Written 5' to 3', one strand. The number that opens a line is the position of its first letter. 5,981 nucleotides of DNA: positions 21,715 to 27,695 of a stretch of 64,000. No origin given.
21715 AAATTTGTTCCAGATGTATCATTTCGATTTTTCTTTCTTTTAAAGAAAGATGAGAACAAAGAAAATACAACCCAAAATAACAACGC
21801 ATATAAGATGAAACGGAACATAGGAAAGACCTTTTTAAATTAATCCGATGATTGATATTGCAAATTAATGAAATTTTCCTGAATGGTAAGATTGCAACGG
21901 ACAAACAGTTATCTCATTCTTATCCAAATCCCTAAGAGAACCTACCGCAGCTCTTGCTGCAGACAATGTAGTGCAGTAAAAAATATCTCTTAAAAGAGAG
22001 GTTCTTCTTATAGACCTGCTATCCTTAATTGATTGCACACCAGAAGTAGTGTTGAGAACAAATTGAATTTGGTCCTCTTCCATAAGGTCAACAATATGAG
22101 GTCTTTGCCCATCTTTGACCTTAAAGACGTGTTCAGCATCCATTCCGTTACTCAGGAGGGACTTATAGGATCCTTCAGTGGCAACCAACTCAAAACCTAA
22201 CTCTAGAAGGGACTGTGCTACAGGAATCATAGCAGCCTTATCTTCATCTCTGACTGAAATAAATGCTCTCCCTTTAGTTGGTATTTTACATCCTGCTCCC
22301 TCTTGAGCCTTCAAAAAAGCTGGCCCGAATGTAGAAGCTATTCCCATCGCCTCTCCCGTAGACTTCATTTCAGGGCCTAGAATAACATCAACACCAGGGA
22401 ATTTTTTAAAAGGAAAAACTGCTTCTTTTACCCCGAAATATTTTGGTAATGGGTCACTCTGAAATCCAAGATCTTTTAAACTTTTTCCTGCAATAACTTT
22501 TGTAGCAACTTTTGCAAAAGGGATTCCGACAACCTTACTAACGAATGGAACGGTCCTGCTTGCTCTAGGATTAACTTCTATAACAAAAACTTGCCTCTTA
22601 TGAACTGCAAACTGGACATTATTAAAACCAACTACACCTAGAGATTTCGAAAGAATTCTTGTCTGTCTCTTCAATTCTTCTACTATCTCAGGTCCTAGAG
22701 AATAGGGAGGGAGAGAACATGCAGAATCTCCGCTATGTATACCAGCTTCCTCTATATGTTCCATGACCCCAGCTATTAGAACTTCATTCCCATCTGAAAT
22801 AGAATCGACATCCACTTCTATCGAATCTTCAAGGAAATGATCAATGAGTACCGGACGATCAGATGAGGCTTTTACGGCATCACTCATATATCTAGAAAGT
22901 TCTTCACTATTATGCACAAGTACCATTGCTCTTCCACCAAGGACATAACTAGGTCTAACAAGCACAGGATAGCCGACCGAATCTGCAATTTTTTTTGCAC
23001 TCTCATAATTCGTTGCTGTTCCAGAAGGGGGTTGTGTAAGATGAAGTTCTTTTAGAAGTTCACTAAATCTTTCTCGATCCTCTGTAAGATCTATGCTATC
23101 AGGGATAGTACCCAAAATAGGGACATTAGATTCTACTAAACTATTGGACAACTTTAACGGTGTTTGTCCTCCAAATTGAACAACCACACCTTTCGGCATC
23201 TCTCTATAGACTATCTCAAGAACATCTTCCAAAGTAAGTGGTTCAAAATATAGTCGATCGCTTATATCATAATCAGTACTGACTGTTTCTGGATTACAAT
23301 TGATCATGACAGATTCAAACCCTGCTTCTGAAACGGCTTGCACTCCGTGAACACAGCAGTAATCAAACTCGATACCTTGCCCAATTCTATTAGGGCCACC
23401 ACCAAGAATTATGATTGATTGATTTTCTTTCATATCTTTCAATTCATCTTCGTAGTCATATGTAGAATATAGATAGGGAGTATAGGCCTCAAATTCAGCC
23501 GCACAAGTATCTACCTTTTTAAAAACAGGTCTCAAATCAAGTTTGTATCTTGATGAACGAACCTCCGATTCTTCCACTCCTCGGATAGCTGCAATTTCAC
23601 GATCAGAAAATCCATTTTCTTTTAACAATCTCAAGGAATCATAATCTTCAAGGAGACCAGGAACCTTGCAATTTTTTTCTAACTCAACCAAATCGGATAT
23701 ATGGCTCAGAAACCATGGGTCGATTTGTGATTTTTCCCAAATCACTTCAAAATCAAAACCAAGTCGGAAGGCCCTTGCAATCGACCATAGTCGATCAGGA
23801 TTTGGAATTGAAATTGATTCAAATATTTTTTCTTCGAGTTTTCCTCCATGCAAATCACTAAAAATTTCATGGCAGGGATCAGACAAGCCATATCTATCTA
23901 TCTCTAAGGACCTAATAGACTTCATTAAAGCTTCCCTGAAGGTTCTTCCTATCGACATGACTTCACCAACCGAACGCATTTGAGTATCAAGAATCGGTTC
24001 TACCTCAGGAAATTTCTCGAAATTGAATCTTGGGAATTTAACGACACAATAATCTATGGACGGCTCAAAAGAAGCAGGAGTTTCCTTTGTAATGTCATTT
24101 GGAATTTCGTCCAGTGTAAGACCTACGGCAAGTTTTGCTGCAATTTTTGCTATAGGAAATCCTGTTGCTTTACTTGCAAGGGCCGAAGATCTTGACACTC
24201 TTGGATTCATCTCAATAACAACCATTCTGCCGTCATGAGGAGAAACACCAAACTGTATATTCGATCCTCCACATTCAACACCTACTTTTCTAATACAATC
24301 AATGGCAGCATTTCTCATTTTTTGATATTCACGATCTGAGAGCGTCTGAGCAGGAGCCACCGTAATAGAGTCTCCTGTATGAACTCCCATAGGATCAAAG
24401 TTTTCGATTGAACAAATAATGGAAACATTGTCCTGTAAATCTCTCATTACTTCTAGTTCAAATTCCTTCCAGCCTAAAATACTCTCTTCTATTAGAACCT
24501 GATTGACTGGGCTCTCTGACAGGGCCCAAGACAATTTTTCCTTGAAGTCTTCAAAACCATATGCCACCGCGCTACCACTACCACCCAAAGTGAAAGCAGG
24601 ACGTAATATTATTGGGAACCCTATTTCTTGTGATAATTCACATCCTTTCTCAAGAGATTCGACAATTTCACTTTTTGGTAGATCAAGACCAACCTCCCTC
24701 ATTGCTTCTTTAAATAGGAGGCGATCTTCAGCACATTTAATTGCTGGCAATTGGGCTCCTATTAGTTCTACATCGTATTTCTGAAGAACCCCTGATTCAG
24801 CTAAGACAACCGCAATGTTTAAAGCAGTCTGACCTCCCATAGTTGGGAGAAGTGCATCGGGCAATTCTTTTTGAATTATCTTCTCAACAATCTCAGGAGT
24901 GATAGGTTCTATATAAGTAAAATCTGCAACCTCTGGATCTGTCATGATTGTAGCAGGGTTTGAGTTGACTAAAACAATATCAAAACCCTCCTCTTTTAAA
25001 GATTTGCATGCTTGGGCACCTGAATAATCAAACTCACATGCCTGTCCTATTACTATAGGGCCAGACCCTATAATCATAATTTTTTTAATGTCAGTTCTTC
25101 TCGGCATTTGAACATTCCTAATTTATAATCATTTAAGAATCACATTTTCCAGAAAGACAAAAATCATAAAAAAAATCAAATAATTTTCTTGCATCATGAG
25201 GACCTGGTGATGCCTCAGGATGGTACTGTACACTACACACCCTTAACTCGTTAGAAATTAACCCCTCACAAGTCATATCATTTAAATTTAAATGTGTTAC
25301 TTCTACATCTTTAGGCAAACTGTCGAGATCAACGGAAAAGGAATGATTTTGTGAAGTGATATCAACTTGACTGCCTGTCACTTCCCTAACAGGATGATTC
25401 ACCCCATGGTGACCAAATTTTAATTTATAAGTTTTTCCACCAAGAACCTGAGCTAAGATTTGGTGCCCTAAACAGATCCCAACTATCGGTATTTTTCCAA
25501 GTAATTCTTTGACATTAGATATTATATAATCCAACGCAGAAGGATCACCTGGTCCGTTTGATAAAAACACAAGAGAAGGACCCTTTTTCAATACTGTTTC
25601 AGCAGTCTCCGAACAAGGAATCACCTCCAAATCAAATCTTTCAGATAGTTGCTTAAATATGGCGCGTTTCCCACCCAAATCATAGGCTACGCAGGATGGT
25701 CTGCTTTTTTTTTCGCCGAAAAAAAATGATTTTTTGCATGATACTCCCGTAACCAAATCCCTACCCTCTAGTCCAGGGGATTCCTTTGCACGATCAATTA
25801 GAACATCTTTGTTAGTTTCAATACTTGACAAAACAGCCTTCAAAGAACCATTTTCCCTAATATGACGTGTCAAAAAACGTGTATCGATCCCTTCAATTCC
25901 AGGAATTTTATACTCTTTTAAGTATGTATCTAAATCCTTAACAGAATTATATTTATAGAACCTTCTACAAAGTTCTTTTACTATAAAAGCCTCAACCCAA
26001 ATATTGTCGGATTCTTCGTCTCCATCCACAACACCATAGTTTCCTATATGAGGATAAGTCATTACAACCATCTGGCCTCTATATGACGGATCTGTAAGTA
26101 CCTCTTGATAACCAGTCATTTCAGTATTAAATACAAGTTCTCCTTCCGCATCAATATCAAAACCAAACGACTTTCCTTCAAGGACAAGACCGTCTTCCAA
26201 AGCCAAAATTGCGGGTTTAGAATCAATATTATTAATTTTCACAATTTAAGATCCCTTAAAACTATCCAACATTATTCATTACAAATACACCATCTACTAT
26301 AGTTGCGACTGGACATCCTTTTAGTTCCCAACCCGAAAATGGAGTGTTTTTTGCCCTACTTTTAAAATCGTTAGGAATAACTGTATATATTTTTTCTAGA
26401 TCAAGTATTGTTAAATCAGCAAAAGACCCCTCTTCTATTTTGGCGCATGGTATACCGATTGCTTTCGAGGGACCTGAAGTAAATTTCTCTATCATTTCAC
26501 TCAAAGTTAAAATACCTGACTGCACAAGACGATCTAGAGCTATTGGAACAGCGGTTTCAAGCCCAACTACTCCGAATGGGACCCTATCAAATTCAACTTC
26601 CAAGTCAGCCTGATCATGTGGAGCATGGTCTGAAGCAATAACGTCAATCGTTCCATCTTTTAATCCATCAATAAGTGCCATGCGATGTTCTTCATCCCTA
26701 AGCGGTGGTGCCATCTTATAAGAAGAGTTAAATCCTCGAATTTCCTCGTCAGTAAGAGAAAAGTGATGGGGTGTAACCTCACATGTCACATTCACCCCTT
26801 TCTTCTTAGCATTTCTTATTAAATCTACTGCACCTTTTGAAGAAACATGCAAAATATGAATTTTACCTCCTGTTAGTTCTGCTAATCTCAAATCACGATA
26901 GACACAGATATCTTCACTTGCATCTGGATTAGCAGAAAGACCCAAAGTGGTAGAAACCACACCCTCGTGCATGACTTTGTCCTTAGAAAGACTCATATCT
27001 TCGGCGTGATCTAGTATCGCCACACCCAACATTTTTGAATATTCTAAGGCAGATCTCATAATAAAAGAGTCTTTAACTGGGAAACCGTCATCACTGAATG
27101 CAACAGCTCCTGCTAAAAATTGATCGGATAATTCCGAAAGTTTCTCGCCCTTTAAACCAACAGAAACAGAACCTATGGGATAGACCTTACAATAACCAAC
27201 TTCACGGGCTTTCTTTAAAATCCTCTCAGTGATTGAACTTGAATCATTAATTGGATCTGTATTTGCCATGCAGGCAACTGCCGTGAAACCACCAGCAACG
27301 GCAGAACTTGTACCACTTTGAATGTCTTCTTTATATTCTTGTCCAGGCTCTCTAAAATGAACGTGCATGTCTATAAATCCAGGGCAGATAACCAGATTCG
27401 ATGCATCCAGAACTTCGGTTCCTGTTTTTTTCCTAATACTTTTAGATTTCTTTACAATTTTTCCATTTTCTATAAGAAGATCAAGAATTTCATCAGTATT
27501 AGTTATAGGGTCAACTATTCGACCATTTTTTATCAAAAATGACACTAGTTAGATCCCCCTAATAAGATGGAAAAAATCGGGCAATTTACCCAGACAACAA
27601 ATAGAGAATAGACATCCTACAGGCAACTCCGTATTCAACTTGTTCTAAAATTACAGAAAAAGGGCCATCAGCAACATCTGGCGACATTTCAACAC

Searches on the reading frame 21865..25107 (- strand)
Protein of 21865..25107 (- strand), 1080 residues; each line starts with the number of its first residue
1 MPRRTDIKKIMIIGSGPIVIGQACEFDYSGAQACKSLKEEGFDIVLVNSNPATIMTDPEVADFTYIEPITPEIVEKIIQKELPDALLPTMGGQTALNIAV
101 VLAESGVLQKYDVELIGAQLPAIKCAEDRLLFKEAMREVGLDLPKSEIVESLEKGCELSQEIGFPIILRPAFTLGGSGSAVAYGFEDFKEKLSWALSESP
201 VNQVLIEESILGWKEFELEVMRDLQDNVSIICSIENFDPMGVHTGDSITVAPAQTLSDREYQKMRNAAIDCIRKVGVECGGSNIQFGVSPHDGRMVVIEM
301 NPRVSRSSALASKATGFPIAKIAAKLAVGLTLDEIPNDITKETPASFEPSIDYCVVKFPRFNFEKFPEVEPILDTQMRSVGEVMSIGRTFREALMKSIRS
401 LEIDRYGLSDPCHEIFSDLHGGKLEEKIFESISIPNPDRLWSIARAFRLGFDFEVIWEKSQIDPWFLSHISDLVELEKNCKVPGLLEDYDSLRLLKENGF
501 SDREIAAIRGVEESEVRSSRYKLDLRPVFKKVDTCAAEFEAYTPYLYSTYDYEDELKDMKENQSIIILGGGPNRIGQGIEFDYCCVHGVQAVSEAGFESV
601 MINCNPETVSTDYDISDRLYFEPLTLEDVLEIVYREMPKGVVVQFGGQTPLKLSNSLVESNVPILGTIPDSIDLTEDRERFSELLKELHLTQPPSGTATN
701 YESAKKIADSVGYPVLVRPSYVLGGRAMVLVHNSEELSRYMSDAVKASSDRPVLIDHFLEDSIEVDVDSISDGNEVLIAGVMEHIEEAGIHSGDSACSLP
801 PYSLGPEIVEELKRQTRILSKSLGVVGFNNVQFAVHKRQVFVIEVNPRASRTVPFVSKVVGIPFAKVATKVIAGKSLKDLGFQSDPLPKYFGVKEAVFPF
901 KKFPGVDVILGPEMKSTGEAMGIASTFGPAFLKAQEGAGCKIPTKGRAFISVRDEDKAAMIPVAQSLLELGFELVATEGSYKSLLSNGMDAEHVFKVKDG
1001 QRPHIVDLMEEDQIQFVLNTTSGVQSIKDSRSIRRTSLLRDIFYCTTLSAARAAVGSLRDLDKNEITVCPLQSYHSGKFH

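Call 10: search_protein_families(library=pfam, proteins=[window:21865-25107:-], max_evalue=0.0001)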
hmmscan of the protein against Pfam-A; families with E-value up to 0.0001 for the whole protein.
window:21865-25107:- (1080 aa): 9 families
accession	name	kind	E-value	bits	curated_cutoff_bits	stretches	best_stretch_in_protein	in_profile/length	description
PF02786.22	CPSase_L_D2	-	2.5e-104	347.8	19.8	2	128-334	1-210/211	Carbamoyl-phosphate synthase L chain, ATP binding domain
PF25596.1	CPSase_L_D1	-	1e-94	312.9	27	2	7-124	2-117/118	Carbamoyl phosphate synthase preATP-grasp domain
PF02787.25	CPSase_L_D3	-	2.5e-21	75.9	26.6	1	431-508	2-79/80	Carbamoyl-phosphate synthetase large chain, oligomerisation domain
PF02142.27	MGS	-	2.6e-17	63.2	24.1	1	960-1046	2-94/94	MGS-like domain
PF02222.28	ATP-grasp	-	2.5e-15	57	27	1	684-849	2-163/179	ATP-grasp domain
PF07478.18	Dala_Dala_lig_C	-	4.7e-13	49.6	24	1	700-847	24-174/204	D-ala D-ala ligase C-terminus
PF02655.19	ATP-grasp_3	-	1.1e-10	42.3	23.2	1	679-849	5-157/160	ATP-grasp domain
PF15632.11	ATPgrasp_Ter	-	5.5e-06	26.6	29.1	0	811-875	48-111/131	ATP-grasp in the biosynthetic pathway with Ter operon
PF13535.11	ATP-grasp_4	-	2.3e-05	24.5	27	0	201-303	52-151/160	ATP-grasp domain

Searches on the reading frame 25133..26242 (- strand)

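Call 10: search_protein_families(library=pfam, proteins=[window:25133-26242:-], max_evalue=0.0001)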
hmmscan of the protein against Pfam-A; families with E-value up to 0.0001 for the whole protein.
window:25133-26242:- (369 aa): 3 families
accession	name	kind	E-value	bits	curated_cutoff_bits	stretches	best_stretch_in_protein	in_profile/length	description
PF00988.28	CPSase_sm_chain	-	6.5e-51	171.8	27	1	13-138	1-126/126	Carbamoyl-phosphate synthase small chain, CPSase domain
PF00117.34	GATase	-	1.1e-47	162.6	22.8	1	191-360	9-189/190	Glutamine amidotransferase class-I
PF07722.19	Peptidase_C26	-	3.5e-06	27.4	20.5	0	249-343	104-219/219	Peptidase C26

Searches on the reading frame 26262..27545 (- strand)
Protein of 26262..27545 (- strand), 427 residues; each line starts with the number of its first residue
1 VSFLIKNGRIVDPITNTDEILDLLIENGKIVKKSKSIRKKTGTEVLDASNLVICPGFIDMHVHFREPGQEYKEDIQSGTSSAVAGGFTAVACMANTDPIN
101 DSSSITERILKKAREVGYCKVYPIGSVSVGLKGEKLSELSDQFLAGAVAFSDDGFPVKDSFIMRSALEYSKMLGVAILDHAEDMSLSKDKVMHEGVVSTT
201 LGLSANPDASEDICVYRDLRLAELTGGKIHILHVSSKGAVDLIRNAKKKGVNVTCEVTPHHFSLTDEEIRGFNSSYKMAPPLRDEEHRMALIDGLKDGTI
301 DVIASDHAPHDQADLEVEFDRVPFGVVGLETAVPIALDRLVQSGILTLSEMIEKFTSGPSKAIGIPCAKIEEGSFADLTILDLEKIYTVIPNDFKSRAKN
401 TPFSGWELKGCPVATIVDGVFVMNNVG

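Call 10: search_protein_families(library=pfam, proteins=[window:26262-27545:-], max_evalue=0.0001)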
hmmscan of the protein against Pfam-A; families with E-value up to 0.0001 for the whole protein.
window:26262-27545:- (427 aa): 3 families
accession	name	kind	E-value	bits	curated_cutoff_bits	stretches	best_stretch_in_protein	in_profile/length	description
PF01979.26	Amidohydro_1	-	3.9e-27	95.8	25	1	52-421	1-344/345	Amidohydrolase family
PF07969.17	Amidohydro_3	-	4.8e-12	46.5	29.7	1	44-95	1-53/472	Amidohydrolase family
PF12890.13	DHOase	-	6.5e-08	33.2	21.2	1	52-237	3-140/142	Dihydro-orotase-like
